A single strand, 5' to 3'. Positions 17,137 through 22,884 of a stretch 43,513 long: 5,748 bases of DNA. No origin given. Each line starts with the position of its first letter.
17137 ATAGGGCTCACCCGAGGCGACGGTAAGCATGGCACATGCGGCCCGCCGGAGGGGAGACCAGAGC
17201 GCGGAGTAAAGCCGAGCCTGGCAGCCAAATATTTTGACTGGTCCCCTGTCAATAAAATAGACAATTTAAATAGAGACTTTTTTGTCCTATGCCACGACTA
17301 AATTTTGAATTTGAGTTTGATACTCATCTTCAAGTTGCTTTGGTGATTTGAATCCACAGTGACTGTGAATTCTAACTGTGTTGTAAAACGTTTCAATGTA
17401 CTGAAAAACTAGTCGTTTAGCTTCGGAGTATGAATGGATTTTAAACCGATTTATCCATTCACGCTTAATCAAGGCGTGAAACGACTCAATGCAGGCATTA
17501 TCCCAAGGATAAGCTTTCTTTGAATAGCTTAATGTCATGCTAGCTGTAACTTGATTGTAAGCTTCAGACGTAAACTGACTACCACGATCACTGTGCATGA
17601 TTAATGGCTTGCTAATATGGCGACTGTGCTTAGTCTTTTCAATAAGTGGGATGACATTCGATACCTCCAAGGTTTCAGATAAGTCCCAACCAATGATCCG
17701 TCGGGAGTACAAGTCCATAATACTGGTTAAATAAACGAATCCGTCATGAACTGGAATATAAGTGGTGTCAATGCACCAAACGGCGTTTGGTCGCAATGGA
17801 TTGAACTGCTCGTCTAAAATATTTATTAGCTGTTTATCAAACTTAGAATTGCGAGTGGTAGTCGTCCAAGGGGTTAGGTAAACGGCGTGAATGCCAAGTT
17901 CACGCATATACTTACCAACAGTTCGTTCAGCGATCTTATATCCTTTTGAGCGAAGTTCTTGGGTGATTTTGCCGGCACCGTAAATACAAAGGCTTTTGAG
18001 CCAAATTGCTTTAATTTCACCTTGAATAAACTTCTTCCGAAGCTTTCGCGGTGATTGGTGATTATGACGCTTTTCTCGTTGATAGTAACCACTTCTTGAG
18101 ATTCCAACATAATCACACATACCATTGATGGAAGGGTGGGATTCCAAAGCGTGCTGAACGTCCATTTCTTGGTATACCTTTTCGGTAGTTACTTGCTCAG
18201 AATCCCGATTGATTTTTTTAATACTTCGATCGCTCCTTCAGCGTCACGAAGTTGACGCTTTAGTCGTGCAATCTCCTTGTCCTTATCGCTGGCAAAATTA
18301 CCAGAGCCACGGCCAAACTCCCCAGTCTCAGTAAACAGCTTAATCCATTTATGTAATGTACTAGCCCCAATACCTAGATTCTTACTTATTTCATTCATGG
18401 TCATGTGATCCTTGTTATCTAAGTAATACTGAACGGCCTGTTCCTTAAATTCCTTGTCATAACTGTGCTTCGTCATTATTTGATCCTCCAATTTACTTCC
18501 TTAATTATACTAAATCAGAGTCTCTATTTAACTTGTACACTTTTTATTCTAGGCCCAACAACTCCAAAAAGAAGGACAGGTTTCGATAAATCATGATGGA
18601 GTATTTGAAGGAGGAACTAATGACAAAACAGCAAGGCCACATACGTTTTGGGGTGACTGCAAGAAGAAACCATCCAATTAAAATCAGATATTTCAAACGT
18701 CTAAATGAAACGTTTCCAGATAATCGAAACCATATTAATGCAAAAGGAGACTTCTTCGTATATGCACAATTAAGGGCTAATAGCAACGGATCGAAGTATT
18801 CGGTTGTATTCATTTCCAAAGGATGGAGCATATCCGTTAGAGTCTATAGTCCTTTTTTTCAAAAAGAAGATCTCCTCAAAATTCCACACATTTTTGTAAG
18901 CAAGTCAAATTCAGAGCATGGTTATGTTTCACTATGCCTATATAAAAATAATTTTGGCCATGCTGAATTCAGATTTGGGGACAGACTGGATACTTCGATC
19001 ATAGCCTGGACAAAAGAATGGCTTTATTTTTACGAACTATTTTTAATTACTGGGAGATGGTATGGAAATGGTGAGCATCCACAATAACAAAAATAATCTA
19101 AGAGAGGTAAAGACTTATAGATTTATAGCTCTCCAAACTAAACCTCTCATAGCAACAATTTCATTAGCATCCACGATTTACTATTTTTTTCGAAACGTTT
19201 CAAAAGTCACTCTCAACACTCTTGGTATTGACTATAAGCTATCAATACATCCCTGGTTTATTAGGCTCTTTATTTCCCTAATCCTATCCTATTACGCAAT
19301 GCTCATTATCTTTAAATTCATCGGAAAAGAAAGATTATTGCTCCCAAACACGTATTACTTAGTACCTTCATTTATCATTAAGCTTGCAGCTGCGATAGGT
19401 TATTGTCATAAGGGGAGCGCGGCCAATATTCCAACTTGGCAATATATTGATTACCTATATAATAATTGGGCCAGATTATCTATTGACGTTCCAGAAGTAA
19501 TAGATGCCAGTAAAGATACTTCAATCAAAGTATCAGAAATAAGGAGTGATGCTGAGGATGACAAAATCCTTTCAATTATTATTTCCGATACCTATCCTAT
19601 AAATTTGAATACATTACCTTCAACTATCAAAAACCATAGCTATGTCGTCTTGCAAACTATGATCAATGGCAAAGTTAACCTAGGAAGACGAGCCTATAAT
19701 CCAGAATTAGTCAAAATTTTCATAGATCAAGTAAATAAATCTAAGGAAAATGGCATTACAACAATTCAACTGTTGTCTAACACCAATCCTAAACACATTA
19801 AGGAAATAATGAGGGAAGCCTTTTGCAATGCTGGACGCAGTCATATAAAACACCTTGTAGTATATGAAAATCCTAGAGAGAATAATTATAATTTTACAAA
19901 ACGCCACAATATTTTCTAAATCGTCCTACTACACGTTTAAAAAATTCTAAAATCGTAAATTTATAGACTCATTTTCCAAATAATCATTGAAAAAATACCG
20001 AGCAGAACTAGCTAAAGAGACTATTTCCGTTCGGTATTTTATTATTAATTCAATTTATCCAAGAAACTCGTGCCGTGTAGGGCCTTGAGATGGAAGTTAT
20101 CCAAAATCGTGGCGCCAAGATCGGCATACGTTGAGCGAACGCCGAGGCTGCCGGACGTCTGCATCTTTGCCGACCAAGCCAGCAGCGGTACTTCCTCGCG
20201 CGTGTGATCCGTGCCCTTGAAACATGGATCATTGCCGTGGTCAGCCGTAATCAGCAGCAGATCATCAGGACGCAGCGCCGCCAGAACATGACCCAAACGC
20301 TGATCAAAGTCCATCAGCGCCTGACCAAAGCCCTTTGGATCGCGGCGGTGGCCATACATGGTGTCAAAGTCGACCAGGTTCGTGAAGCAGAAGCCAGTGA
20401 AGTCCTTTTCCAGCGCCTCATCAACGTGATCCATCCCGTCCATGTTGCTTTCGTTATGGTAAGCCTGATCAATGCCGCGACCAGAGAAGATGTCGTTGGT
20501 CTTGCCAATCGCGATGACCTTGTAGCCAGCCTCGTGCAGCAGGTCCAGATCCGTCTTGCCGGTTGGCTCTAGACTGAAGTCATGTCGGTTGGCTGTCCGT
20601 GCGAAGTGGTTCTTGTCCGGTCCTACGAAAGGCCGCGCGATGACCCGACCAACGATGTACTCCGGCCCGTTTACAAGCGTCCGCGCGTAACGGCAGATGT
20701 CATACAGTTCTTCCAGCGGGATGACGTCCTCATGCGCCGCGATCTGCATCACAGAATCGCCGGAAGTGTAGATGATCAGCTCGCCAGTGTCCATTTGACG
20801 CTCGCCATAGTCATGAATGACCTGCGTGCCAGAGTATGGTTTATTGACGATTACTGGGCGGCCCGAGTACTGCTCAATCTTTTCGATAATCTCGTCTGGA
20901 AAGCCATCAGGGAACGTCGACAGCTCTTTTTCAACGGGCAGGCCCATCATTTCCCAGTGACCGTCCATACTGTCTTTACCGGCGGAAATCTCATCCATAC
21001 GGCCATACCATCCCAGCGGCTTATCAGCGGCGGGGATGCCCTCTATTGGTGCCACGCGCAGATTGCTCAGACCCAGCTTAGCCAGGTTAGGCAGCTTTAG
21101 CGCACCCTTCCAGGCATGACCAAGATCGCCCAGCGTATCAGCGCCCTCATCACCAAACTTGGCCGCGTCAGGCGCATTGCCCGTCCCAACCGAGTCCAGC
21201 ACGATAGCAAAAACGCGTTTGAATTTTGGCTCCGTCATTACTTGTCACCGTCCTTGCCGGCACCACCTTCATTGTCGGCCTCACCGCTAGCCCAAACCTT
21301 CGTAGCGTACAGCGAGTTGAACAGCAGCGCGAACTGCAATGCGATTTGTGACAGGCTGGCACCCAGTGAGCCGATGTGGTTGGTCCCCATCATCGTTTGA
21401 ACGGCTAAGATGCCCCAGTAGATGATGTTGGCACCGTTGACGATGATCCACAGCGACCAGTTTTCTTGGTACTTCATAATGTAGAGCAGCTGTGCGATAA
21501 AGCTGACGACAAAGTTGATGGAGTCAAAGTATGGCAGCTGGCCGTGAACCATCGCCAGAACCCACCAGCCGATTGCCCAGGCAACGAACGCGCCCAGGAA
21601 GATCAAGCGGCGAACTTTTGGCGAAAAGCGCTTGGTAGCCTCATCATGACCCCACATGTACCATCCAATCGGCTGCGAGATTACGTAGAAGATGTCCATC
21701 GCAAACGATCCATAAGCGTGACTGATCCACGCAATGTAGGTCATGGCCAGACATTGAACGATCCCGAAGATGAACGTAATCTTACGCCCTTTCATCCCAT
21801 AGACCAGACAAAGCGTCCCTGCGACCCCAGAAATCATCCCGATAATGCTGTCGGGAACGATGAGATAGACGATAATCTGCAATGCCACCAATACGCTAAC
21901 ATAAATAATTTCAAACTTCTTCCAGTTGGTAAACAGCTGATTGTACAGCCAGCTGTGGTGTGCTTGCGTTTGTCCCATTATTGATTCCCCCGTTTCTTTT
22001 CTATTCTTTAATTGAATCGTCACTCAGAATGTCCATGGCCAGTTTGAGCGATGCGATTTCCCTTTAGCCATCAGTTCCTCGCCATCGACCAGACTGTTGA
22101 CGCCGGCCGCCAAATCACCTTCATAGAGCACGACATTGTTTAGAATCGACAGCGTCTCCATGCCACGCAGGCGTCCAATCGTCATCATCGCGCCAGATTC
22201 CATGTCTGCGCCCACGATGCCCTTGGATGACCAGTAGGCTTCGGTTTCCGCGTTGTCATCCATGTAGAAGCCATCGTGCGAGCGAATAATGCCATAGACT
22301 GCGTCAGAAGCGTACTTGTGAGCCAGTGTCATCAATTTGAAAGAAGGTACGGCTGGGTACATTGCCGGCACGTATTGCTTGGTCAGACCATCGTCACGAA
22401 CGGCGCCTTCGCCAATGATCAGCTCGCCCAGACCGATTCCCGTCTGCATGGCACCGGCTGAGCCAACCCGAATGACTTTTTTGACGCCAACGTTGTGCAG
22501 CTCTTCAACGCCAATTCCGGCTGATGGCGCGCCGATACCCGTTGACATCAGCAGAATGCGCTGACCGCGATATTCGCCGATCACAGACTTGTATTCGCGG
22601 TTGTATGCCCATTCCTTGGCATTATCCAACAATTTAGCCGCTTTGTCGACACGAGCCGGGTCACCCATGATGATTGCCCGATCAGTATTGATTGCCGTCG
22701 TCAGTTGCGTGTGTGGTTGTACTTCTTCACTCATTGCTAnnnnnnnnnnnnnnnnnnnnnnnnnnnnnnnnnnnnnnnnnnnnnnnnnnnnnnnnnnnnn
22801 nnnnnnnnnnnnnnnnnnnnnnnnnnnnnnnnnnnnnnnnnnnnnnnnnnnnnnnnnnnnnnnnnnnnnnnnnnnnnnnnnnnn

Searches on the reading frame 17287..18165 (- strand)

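Call 21: search_protein_families(library=pfam, proteins=[window:17287-18165:-])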
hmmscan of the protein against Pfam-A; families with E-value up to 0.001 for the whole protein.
window:17287-18165:- (292 aa): 5 families
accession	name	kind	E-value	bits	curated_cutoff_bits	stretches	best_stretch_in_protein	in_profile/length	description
PF00665.32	rve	-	4.7e-21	75.4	32.6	1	125-211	3-91/102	Integrase core domain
PF13683.12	rve_3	-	1.5e-10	41.1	26.5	1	210-275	3-67/67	Integrase core domain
PF13276.12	HTH_21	-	1.6e-10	41.5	28.1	1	50-96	9-56/60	HTH-like domain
PF13333.12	rve_2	-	2e-05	25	22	1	227-278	1-51/56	Integrase core domain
PF13610.12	DDE_Tnp_IS240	-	0.00015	22.3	27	1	129-253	3-126/139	DDE domain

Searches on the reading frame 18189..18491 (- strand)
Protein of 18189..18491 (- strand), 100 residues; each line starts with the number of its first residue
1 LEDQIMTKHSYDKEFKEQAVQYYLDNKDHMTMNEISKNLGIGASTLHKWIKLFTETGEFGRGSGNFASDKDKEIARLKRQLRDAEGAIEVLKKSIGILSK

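Call 21: search_protein_families(library=pfam, proteins=[window:18189-18491:-])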
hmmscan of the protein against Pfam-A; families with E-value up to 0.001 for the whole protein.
window:18189-18491:- (100 aa): 4 families
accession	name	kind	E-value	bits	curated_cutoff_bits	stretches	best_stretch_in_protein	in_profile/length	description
PF01527.26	HTH_Tnp_1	-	1.8e-08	34.9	24.1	1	8-81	4-74/75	Transposase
PF13518.12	HTH_28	-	1.8e-05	25.1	25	1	15-58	1-41/52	Helix-turn-helix domain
PF13384.12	HTH_23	-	3e-05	24.1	24.6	1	19-57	10-45/50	Homeodomain-like domain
PF13022.12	HTH_Tnp_1_2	-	0.00092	19.8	27.9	1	18-69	13-66/122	Helix-turn-helix of insertion element transposase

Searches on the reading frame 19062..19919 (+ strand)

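Call 21: search_protein_families(library=pfam, proteins=[window:19062-19919:+])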
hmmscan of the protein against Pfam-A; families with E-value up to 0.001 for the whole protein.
window:19062-19919:+ (285 aa): 1 family
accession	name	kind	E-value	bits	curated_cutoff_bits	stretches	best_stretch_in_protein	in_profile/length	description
PF18179.6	SUa-2TM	-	3e-20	73.1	25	1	70-284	66-278/279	SMODS- and Ubiquitin system-associated 2TM effector domain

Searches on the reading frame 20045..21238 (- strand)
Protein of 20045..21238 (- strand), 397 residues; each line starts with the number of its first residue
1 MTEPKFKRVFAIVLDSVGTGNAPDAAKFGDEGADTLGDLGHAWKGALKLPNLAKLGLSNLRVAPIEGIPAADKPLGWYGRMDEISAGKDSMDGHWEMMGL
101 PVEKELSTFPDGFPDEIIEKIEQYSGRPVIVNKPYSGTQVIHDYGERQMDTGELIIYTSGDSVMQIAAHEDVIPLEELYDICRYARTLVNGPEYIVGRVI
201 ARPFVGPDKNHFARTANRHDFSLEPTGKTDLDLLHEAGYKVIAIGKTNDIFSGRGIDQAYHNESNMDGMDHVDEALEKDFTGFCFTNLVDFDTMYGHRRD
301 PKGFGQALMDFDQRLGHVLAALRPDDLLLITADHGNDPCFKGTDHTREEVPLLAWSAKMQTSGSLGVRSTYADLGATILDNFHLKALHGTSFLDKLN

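Call 21: search_protein_families(library=pfam, proteins=[window:20045-21238:-])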
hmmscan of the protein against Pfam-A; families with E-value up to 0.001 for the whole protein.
window:20045-21238:- (397 aa): 2 families
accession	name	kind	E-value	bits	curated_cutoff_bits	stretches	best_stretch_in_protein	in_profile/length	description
PF01676.23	Metalloenzyme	-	7.2e-42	144.1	24.3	1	7-385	1-251/252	Metalloenzyme superfamily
PF00884.28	Sulfatase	-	5.6e-05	23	25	0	304-380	206-297/301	Sulfatase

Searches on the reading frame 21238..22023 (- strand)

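Call 21: search_protein_families(library=pfam, proteins=[window:21238-22023:-])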
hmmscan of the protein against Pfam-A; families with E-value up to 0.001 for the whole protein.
window:21238-22023:- (261 aa): 1 family
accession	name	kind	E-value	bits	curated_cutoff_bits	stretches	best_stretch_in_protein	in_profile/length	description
PF04973.17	NMN_transporter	-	2.6e-32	112.6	27.3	1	59-245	1-174/175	Nicotinamide mononucleotide transporter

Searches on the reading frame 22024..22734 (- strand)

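Call 21: search_protein_families(library=pfam, proteins=[window:22024-22734:-])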
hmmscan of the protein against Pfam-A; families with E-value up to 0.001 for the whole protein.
window:22024-22734:- (236 aa): 1 family
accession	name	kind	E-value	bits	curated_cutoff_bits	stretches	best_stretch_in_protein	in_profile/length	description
PF01048.26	PNP_UDP_1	-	1.4e-31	110.2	25.1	1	19-197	2-193/233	Phosphorylase superfamily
